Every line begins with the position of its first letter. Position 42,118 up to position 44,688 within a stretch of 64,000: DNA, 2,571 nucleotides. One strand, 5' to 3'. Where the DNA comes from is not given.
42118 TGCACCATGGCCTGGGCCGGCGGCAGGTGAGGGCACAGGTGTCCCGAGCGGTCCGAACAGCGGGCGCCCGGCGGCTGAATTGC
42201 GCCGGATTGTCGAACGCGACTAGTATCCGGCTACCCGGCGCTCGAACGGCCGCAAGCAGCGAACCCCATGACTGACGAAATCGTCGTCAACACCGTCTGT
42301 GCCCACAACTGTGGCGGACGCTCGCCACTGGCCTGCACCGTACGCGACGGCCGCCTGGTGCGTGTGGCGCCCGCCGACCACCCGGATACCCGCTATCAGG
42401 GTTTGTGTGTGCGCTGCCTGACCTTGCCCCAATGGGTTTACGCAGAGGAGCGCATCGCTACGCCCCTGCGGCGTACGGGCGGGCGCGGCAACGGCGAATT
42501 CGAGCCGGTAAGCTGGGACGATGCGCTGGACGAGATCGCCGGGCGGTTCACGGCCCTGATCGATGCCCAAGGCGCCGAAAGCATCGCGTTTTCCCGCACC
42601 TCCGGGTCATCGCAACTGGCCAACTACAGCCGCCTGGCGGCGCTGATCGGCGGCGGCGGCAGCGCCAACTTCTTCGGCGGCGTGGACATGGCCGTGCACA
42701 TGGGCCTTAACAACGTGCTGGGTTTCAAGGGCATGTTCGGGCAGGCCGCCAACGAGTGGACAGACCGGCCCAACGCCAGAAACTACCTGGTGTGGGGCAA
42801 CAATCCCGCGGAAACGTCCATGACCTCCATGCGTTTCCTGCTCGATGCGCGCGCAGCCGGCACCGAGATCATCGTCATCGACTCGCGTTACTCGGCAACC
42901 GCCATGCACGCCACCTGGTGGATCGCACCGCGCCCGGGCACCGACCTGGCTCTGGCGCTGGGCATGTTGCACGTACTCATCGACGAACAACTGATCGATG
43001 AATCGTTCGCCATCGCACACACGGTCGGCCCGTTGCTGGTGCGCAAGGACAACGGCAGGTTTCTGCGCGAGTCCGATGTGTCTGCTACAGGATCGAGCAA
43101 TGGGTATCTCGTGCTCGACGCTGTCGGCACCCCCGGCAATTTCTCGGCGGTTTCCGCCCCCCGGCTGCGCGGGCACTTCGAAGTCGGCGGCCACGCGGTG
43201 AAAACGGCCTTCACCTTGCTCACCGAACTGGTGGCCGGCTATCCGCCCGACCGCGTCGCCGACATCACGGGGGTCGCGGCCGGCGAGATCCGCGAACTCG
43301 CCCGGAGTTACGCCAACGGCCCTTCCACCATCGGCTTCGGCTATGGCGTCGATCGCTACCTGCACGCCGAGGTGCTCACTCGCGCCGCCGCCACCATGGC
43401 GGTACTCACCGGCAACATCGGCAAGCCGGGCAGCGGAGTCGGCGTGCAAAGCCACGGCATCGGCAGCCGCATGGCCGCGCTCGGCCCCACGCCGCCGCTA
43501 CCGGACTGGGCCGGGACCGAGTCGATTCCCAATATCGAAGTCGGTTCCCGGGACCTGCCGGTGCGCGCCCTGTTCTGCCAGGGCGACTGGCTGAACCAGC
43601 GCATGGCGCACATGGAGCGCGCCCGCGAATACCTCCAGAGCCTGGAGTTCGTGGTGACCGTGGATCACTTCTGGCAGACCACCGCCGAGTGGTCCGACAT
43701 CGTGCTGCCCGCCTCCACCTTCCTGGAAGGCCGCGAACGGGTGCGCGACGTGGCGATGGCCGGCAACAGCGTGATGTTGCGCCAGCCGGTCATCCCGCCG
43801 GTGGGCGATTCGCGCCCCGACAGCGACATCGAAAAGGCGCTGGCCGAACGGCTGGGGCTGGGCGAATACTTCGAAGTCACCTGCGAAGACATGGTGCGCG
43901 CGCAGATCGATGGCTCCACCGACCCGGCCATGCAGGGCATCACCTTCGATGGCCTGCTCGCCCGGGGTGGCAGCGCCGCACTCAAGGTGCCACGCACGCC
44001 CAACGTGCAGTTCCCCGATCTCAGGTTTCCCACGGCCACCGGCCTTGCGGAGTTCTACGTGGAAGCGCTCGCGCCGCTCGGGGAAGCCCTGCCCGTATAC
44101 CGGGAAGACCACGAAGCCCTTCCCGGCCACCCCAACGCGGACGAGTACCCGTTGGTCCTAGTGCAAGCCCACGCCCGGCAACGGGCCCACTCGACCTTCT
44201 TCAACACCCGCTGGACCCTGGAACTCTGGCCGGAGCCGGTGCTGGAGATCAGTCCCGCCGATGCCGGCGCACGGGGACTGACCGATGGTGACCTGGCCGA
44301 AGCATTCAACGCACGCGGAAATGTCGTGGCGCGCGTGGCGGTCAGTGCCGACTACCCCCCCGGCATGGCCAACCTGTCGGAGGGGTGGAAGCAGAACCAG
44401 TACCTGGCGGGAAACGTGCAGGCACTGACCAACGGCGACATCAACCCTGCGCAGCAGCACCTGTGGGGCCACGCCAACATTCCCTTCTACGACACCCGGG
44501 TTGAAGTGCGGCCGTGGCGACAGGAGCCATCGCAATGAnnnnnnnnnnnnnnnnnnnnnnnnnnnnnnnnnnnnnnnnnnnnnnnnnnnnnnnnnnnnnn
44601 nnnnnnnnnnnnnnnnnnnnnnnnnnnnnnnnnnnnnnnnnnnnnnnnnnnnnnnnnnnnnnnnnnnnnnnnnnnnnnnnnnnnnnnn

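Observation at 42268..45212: Soluble Mo-bisPGD oxidoreductase plus 4x[4Fe-4S] subunit (no Tat leader, no membrane anchor) embedded among beta-oxidation-type genes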

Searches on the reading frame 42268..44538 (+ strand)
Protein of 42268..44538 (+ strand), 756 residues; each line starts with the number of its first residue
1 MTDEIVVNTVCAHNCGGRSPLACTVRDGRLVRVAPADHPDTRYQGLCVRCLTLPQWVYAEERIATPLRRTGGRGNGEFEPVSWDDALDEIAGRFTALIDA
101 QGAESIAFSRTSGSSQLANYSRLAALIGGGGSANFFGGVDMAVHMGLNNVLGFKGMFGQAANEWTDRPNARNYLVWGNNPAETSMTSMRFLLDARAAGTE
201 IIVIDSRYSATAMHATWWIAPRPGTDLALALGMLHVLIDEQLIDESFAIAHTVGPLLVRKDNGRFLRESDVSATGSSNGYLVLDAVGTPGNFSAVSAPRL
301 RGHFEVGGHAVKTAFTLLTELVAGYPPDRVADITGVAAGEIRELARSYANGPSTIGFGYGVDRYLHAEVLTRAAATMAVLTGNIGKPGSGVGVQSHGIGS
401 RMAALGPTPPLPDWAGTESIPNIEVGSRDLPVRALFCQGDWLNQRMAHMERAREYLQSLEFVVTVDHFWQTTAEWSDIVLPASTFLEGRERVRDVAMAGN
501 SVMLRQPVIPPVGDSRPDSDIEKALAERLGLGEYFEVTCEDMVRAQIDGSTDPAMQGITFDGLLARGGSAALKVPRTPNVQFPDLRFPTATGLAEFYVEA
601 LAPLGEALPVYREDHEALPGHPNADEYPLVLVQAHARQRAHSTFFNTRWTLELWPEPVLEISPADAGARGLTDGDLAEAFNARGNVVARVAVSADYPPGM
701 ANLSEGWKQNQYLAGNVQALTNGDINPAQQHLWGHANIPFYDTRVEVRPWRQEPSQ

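Call 7: search_protein_families(library=pfam, proteins=[window:42268-44538:+])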
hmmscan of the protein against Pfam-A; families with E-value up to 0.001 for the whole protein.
window:42268-44538:+ (756 aa): 3 families
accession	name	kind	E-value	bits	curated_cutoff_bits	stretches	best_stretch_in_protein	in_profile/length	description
PF00384.28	Molybdopterin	-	8.6e-49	166.9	24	1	62-528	1-353/353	Molybdopterin oxidoreductase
PF01568.27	Molydop_binding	-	2.3e-18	66.7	26.8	1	629-729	1-101/110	Molydopterin dinucleotide binding domain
PF04879.21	Molybdop_Fe4S4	-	3.7e-05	24.1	22.7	1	6-58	3-54/55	Molybdopterin oxidoreductase Fe4S4 domain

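Call 8: search_protein_families(library=ncbifam, proteins=[window:42268-44538:+])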
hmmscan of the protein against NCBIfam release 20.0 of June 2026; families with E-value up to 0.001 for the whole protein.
window:42268-44538:+ (756 aa): 27 families (the best 25 are shown)
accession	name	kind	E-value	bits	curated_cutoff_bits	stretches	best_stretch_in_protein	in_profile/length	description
TIGR03479.1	DMSO_red_II_alp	subfamily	1.7e-92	311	984.75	3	37-391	96-465/913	molybdopterin-dependent oxidoreductase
TIGR02166.1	dmsA_ynfE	subfamily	5.5e-75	252.9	777.7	3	3-254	41-301/794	DMSO/selenate family reductase complex A subunit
TIGR01591.1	Fdh-alpha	equivalog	6.2e-69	232.8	666.25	3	9-248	1-234/672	formate dehydrogenase subunit alpha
NF012032.0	PRK15488.1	equivalog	5.7e-60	203.2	694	2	7-254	44-283/759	thiosulfate reductase PhsA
NF011566.1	PRK14990.1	exception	2.2e-57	194.7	1600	3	2-254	54-321/814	dimethylsulfoxide reductase subunit A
NF041885.1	selenate_YnfE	exception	3.4e-54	183.9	1675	3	3-254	45-308/805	selenate/tellurate reductase subunit YnfE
TIGR00509.1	bisC_fam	subfamily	4.7e-54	183.9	1017.55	3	432-724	413-725/772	molybdopterin guanine dinucleotide-containing S/N-oxide reductase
NF041884.1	selenate_YnfF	exception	5.5e-51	173.4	1650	3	3-254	42-301/798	selenate/tellurate reductase subunit YnfF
NF047855.1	AssmNtatRedNasC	equivalog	5e-47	160.6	1100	3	32-254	48-265/708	assimilatory nitrate reductase catalytic subunit NasC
NF042978.1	EthbenzDh_ebdA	equivalog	6.2e-42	143.4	2000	1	47-391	127-479/977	ethylbenzene dehydrogenase subunit alpha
NF011682.0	PRK15102.1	equivalog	1e-41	142.9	909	3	589-721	638-777/829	trimethylamine-N-oxide reductase TorA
TIGR02164.1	torA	equivalog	7.7e-41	140.1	1465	2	444-720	479-772/824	trimethylamine-N-oxide reductase TorA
TIGR01553.1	formate-DH-alph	equivalog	5.1e-31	107.3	814.2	1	29-392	73-441/1009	formate dehydrogenase-N subunit alpha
NF041323.1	Nitr_red_NasA_Halo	equivalog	8.6e-29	100.6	1000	2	61-254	50-238/673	assimilatory nitrate reductase NasA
NF010055.0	PRK13532.1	equivalog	1.5e-25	89.6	904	1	12-390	47-405/830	nitrate reductase catalytic subunit NapA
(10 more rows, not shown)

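Call 9: search_solved_structures(query=window:42268-44538:+, max_evalue=0.001, show_alignments=2)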
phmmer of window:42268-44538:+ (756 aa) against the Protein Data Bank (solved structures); distinct sequences matched with E-value up to 0.001: 58.
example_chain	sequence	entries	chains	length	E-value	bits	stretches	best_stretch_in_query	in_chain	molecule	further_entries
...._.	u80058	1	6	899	4.8e-60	206.8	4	33-282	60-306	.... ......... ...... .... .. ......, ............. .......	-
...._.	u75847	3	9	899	7.2e-60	206.2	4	33-282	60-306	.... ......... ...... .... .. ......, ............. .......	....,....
2ivf_A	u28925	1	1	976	1.5e-42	149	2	47-397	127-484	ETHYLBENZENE DEHYDROGENASE ALPHA-SUBUNIT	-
1eu1_A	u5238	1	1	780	2.3e-41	145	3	453-707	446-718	DIMETHYL SULFOXIDE REDUCTASE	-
1aa6_A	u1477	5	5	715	1.2e-40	142.6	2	8-254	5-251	FORMATE DEHYDROGENASE H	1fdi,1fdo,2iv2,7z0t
1dms_A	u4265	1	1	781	1.2e-39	139.3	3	448-709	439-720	DMSO REDUCTASE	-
1dmr_A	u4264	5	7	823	2.1e-38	135.2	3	448-708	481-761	DMSO REDUCTASE | Dimethyl sulfoxide/trimethylamine N-oxide reductase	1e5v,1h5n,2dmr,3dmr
1e60_A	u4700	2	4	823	2.7e-38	134.9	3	448-708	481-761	Dimethyl sulfoxide/trimethylamine N-oxide reductase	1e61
1e18_A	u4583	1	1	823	2.8e-38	134.8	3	448-708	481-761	DMSO REDUCTASE.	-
2e7z_A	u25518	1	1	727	6.5e-38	133.6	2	25-249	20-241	Acetylene hydratase Ahy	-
7vw6_A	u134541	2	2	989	6.6e-38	133.6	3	8-252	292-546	Formate dehydrogenase | Tungsten-containing formate dehydrogenase alpha subunit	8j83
7e5z_A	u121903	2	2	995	6.8e-38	133.6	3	8-252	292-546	Formate dehydrogenase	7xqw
4dmr_A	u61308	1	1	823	8.7e-38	133.2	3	448-708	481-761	DMSO REDUCTASE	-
9h4t_A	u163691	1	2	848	1.1e-37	132.9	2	444-708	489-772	Trimethylamine-N-oxide reductase 1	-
2vpw_A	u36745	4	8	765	1.2e-37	132.8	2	15-254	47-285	THIOSULFATE REDUCTASE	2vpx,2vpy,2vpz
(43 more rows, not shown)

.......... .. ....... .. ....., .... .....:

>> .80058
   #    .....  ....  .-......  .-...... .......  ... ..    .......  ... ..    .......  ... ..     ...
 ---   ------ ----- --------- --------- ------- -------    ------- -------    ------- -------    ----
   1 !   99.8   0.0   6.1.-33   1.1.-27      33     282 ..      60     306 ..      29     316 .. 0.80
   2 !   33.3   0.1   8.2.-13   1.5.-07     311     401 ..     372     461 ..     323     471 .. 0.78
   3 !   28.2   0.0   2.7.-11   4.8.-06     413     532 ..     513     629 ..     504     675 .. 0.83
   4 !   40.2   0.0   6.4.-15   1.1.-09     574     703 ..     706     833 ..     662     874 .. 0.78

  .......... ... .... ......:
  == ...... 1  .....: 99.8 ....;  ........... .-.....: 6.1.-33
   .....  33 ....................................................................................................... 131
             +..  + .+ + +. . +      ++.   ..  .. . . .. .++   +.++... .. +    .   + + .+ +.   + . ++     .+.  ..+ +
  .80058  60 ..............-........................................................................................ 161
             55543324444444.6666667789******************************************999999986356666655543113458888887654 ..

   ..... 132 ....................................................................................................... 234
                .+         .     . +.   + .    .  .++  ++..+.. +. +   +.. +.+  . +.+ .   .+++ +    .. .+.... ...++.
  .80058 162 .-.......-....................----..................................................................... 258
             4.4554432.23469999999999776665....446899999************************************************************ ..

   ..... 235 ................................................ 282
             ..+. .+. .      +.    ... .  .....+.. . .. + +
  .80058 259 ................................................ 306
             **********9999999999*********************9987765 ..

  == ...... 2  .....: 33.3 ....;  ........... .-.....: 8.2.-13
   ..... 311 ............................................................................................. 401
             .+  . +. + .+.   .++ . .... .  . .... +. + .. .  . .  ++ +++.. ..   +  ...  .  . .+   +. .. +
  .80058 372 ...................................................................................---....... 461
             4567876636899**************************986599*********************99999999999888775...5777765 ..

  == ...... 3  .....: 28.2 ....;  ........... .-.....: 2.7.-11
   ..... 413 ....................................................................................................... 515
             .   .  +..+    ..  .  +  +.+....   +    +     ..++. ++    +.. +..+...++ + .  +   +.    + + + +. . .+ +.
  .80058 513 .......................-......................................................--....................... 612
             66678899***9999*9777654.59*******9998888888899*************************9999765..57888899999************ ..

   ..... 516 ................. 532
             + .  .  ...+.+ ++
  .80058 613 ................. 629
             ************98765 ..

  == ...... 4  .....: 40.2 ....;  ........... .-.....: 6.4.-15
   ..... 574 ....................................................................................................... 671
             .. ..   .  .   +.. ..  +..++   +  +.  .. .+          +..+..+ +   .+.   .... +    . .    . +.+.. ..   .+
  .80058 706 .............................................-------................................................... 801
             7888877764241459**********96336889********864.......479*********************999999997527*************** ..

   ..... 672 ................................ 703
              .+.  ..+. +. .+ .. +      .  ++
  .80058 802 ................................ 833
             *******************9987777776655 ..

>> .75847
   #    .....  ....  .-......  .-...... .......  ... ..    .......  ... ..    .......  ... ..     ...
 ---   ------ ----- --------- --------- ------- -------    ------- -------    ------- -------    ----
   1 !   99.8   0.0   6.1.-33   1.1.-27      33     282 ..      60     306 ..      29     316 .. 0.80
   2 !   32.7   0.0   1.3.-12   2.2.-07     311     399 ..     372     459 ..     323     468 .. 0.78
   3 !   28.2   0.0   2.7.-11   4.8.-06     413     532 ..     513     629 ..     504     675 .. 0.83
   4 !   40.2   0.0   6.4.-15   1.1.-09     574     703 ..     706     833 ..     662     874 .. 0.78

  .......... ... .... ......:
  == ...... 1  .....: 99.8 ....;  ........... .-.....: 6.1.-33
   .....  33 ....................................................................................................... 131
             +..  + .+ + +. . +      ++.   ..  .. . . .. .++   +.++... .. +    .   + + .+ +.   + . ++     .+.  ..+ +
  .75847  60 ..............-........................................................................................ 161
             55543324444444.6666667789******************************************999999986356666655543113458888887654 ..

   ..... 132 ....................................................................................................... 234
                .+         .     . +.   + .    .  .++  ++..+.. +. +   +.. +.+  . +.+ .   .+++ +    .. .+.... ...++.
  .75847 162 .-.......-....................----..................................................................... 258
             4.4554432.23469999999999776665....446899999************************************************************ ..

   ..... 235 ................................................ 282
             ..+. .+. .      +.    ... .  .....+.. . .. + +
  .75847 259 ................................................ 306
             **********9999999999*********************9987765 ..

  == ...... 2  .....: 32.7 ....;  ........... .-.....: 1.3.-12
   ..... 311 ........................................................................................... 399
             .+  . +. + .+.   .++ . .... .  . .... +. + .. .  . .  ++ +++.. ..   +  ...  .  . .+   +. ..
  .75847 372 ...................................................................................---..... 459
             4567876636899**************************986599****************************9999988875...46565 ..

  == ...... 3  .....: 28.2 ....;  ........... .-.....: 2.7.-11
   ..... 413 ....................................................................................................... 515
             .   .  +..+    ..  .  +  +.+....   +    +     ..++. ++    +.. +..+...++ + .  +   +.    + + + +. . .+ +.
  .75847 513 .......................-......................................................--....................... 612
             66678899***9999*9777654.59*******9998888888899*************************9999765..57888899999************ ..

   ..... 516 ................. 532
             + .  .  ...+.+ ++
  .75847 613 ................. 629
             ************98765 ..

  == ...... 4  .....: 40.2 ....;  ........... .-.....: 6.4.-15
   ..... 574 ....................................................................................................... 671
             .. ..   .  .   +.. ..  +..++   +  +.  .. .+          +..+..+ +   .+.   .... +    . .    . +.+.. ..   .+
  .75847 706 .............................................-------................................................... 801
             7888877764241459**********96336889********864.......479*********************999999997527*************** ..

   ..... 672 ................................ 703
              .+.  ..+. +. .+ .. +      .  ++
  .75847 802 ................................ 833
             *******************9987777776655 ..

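Call 11: find_homologous_proteins(query=window:42268-44538:+, max_evalue=1e-20)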
Query window:42268-44538:+ (756 aa): 935 proteins with E <= 1e-20 among 8000 candidates; the best 120 are listed.
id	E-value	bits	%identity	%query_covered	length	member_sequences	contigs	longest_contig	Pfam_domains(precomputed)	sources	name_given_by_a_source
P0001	0.0e+0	1621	93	100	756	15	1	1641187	PF00384.28,PF01568.28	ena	-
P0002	0.0e+0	1571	90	100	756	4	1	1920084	PF00384.28,PF01568.28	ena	-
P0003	0.0e+0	1567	89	100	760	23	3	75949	PF00384.28,PF01568.28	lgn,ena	-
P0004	0.0e+0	1555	89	100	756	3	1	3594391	PF00384.28,PF01568.28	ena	-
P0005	0.0e+0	1515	87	100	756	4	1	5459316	PF00384.28,PF01568.28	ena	-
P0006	0.0e+0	1505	87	100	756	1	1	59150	PF00384.28,PF01568.28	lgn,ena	-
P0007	0.0e+0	1491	85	100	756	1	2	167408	PF00384.28,PF01568.28,PF04879.22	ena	-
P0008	0.0e+0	1469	84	100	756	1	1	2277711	PF00384.28,PF01568.28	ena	-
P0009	0.0e+0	1387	80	99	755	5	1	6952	PF00384.28,PF01568.28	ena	-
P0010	0.0e+0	1231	70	99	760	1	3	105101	PF00384.28,PF01568.28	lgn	-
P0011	0.0e+0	1224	71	100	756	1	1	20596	PF00384.28,PF01568.28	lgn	-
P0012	0.0e+0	1212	70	99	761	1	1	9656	PF00384.28,PF01568.28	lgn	-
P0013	0.0e+0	1178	69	98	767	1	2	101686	PF00384.28,PF01568.28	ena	-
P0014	0.0e+0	1157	67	99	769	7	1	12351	PF00384.28,PF01568.28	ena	-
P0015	0.0e+0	1154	68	99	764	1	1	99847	PF00384.28,PF01568.28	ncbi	ncbi:MAG: molybdopterin-dependent oxidoreductase [Gammaproteobacteria bacterium]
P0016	0.0e+0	1142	68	100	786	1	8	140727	PF00384.28,PF01568.28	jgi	jgi:molybdopterin-containing oxidoreductase family molybdopterin binding subunit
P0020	0.0e+0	1068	62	99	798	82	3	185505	PF00384.28,PF01568.28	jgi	jgi:anaerobic selenocysteine-containing dehydrogenase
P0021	0.0e+0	1067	62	99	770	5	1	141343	PF00384.28,PF01568.28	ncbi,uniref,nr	ncbi:molybdopterin-dependent oxidoreductase [Mesorhizobium muleiense]|uniref:molybdopterin-containin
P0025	0.0e+0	1040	60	100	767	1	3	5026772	PF00384.28,PF01568.28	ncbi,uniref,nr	ncbi:molybdopterin-containing oxidoreductase family protein [Rhizorhabdus dicambivorans]|uniref:4Fe-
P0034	5.2e-273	926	54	99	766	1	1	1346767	PF00384.28,PF01568.28,PF04879.22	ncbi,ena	-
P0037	1.2e-270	918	57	99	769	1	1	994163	PF00384.28,PF01568.28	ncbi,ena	-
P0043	2.1e-251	854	52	99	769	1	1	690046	PF00384.28,PF01568.28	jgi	jgi:molybdopterin-containing oxidoreductase family molybdopterin binding subunit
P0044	1.3e-230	786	49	99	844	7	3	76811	PF00384.28,PF01568.28,PF04879.22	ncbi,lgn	ncbi:MAG: hypothetical protein AMXMBFR80_15850 [Dehalococcoidia bacterium]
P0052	3.6e-133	464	36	99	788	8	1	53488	PF10518.15,PF00384.28,PF01568.28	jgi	jgi:anaerobic selenocysteine-containing dehydrogenase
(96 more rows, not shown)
